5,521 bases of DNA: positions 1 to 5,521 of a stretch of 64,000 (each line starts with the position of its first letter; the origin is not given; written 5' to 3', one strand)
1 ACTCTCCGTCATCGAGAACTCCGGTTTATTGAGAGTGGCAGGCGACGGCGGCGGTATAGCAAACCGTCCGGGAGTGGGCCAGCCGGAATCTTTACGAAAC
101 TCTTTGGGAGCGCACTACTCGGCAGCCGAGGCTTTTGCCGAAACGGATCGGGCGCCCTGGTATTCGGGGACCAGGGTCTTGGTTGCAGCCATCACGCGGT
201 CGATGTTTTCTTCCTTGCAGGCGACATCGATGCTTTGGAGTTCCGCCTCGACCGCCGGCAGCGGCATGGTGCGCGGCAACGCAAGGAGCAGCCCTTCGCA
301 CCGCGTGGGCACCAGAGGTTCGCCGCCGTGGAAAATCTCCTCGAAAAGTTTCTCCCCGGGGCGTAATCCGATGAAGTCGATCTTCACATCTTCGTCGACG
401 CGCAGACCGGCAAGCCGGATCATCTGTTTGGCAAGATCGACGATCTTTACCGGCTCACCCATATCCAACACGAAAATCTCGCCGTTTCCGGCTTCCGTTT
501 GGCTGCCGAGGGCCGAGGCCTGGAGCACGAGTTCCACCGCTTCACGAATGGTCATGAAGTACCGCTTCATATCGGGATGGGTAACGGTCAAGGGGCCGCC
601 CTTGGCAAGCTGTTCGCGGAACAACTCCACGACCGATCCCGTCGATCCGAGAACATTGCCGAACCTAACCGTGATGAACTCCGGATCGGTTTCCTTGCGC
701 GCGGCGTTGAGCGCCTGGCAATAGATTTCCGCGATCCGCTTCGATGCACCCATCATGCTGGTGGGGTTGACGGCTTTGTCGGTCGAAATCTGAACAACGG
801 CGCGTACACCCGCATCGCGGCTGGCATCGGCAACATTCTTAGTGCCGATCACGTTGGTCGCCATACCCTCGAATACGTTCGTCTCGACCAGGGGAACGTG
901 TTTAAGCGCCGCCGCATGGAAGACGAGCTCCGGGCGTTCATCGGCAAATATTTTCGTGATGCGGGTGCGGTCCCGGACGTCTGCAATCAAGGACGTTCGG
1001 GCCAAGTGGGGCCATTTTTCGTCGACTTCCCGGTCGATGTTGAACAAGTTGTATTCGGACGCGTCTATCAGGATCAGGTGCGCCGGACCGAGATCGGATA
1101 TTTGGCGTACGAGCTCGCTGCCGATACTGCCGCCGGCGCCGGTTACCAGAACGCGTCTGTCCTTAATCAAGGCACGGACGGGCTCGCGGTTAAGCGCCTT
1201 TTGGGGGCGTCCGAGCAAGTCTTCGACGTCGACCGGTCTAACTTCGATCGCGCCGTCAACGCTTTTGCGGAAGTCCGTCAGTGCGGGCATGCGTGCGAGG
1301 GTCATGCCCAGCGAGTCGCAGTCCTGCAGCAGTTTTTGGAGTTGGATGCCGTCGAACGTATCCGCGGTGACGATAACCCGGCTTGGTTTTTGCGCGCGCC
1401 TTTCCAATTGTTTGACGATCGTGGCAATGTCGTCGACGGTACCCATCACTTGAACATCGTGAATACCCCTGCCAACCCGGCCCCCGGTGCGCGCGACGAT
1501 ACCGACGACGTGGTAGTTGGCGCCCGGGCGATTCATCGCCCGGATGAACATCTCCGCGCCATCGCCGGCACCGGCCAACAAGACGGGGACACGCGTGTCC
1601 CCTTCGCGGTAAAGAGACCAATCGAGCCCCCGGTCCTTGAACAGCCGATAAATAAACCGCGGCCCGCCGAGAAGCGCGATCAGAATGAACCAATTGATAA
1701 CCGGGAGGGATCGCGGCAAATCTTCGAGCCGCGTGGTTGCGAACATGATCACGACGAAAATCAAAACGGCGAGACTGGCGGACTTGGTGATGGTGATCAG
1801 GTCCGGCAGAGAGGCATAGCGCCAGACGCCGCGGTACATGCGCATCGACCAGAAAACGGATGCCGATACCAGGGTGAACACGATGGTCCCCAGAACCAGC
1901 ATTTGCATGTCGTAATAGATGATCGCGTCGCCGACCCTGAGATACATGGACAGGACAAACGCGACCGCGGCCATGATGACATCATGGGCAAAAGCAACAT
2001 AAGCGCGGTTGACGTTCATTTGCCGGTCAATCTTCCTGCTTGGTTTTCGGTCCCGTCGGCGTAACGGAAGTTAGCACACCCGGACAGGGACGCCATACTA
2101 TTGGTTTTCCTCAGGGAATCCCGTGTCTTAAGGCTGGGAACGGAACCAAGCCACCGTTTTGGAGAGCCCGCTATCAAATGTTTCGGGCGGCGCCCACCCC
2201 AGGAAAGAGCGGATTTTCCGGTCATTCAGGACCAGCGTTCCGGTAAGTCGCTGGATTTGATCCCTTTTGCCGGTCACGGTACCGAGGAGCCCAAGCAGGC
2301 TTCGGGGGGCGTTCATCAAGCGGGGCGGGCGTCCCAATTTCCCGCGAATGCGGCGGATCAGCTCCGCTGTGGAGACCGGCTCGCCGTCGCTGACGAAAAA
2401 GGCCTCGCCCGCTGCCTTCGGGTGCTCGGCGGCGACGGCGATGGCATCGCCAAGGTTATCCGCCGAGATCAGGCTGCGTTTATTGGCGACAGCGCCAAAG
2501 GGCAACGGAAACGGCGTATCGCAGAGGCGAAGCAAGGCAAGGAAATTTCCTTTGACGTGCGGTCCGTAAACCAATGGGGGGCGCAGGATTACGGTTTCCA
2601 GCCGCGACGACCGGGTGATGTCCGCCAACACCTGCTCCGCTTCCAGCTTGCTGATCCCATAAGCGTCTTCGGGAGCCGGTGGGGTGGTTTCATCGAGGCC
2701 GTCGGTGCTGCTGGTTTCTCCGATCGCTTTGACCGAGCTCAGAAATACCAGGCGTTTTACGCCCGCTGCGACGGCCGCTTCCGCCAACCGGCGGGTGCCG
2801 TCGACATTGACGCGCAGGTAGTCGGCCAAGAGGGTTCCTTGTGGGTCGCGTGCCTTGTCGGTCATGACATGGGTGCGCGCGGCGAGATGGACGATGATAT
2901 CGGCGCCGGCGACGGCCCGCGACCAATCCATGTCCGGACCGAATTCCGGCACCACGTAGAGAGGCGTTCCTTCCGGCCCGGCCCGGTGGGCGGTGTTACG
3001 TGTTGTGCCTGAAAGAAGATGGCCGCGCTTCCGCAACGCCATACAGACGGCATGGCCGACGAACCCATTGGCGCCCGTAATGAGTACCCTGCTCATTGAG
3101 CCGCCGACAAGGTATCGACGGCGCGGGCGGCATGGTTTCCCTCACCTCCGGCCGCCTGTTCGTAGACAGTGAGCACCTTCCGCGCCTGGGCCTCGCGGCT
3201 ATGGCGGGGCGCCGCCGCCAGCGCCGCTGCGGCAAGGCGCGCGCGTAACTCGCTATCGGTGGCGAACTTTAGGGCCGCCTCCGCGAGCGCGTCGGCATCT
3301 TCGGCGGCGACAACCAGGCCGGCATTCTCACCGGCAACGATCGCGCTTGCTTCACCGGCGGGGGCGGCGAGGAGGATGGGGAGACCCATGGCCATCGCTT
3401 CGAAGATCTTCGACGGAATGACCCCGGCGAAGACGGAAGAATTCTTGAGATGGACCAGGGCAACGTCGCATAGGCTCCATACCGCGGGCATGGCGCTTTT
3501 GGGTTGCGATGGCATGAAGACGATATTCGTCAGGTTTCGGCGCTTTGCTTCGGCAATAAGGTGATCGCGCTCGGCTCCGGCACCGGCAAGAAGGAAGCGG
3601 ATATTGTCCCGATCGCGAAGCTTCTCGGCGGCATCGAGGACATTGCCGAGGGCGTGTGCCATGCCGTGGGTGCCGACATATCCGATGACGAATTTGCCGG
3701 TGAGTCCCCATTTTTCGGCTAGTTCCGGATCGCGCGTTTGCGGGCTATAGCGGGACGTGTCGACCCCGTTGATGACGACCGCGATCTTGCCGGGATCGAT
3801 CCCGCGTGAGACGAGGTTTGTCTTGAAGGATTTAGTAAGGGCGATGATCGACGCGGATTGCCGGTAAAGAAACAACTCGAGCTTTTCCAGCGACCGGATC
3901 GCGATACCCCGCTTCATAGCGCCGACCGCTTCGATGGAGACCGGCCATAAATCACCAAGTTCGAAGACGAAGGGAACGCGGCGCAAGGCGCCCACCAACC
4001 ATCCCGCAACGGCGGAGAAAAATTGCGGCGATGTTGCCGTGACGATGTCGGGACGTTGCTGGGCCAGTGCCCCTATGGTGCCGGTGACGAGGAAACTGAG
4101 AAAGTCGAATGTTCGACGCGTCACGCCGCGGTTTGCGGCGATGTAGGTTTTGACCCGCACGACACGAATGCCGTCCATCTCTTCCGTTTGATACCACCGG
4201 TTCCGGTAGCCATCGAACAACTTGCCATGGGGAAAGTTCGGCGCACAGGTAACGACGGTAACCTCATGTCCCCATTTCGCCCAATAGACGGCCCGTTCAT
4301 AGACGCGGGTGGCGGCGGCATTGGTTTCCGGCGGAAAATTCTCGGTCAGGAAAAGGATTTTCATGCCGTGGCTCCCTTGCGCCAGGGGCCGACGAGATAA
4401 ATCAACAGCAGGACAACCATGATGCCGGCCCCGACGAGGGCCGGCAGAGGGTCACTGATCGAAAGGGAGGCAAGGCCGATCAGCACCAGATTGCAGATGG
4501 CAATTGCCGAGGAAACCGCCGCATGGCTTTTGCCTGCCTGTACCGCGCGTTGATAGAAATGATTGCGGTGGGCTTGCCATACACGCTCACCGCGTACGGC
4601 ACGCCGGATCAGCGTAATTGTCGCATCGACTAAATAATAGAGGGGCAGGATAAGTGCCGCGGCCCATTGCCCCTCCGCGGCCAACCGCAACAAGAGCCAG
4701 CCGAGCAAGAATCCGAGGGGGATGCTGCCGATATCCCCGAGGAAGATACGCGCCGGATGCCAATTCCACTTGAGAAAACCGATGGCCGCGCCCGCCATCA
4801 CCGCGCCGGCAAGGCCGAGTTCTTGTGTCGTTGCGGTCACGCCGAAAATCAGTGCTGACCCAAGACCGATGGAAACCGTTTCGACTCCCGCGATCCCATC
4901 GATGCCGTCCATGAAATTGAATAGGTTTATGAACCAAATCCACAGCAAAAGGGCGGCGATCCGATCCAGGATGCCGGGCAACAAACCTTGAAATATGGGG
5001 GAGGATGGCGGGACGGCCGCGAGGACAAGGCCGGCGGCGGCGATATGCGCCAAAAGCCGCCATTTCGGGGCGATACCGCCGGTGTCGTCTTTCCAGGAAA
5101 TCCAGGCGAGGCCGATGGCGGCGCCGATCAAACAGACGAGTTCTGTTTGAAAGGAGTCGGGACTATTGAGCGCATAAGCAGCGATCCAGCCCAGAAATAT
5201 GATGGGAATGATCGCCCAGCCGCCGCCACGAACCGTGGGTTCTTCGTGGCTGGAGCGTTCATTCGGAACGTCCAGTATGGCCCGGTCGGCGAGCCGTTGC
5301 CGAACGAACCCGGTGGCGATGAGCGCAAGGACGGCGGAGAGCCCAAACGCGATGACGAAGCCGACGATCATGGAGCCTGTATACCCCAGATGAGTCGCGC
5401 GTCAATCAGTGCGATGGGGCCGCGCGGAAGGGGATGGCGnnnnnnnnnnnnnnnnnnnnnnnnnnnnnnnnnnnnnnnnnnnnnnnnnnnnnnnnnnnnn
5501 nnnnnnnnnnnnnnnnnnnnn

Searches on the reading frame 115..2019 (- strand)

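Call 68: search_protein_families(library=pfam, proteins=[window:115-2019:-], max_evalue=0.00001)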
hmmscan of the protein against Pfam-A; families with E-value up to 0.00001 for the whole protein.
window:115-2019:- (634 aa): 6 families
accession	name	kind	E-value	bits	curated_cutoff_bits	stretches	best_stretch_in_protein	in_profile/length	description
PF02719.21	Polysacc_synt_2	-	1.7e-112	375.8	20.2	1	290-574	1-285/293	Polysaccharide biosynthesis protein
PF01370.27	Epimerase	-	1.4e-24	87.3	20.9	1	290-504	1-227/240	NAD dependent epimerase/dehydratase family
PF04321.23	RmlD_sub_bind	-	9.9e-15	54.8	27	1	289-479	2-175/287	RmlD substrate binding domain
PF16363.11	GDP_Man_Dehyd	-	2.2e-14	54.1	27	1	291-414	1-130/332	GDP-mannose 4,6 dehydratase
PF01073.25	3Beta_HSD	-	3.4e-11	43.1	22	1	291-420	1-123/280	3-beta hydroxysteroid dehydrogenase/isomerase family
PF13727.12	CoA_binding_3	-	8.1e-06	26.4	25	0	65-204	8-139/175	CoA-binding domain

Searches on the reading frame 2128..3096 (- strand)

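Call 68: search_protein_families(library=pfam, proteins=[window:2128-3096:-], max_evalue=0.00001)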
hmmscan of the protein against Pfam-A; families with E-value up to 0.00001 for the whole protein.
window:2128-3096:- (322 aa): 8 families
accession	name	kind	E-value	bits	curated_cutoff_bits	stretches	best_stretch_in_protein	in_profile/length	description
PF01370.27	Epimerase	-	4.7e-34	118.3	20.9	1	4-231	1-235/240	NAD dependent epimerase/dehydratase family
PF01073.25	3Beta_HSD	-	2.1e-25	89.7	22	1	5-256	1-270/280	3-beta hydroxysteroid dehydrogenase/isomerase family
PF16363.11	GDP_Man_Dehyd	-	3.3e-17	63.4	27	1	5-313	1-331/332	GDP-mannose 4,6 dehydratase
PF04321.23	RmlD_sub_bind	-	6.4e-16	58.7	27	1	3-190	2-165/287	RmlD substrate binding domain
PF13460.12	NAD_binding_10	-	8.7e-14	52.2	27.2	1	8-175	1-145/184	NAD(P)H-binding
PF07993.18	NAD_binding_4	-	7.1e-13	48.7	20.1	1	55-183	79-214/258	Male sterility protein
PF02719.21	Polysacc_synt_2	-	5.2e-08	32.9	20.2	0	64-129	77-136/293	Polysaccharide biosynthesis protein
PF05368.20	NmrA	-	5.1e-06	26.7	27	0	2-123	3-108/298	NmrA-like family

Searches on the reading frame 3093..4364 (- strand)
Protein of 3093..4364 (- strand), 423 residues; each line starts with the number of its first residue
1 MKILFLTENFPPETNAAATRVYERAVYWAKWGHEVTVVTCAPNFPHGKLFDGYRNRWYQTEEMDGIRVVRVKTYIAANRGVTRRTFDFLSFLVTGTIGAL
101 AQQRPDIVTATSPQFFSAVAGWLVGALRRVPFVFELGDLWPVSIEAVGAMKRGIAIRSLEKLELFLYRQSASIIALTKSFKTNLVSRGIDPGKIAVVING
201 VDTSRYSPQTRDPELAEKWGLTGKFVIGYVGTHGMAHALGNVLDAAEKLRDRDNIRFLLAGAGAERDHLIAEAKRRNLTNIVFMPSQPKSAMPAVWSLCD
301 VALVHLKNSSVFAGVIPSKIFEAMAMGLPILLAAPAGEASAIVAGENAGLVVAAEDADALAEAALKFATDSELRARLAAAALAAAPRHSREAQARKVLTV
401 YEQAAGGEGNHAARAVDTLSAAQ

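Call 68: search_protein_families(library=pfam, proteins=[window:3093-4364:-], max_evalue=0.00001)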
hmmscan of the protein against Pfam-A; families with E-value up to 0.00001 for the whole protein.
window:3093-4364:- (423 aa): 5 families
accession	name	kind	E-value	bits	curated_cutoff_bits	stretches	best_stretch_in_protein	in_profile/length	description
PF00534.26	Glycos_transf_1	-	7.7e-21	74.8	26.4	1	216-381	6-169/172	Glycosyl transferases group 1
PF13579.12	Glyco_trans_4_4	-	3.9e-19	70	29.7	1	17-200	3-158/158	Glycosyl transferase 4-like domain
PF13692.12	Glyco_trans_1_4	-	7.1e-18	65.7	27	1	225-370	2-142/142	Glycosyl transferases group 1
PF13439.12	Glyco_transf_4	-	3e-17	63.6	28.5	1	17-205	4-170/170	Glycosyltransferase Family 4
PF13524.12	Glyco_trans_1_2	-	1.6e-07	31.8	25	1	247-396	7-141/144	Glycosyl transferase-like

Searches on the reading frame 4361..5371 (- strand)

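Call 68: search_protein_families(library=pfam, proteins=[window:4361-5371:-], max_evalue=0.00001)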
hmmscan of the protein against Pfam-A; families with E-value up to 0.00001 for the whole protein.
window:4361-5371:- (336 aa): 1 family
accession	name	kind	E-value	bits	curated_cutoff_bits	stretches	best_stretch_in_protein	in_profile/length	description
PF00953.26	Glycos_transf_4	-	2.9e-31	109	27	1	79-229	2-158/160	Glycosyl transferase family 4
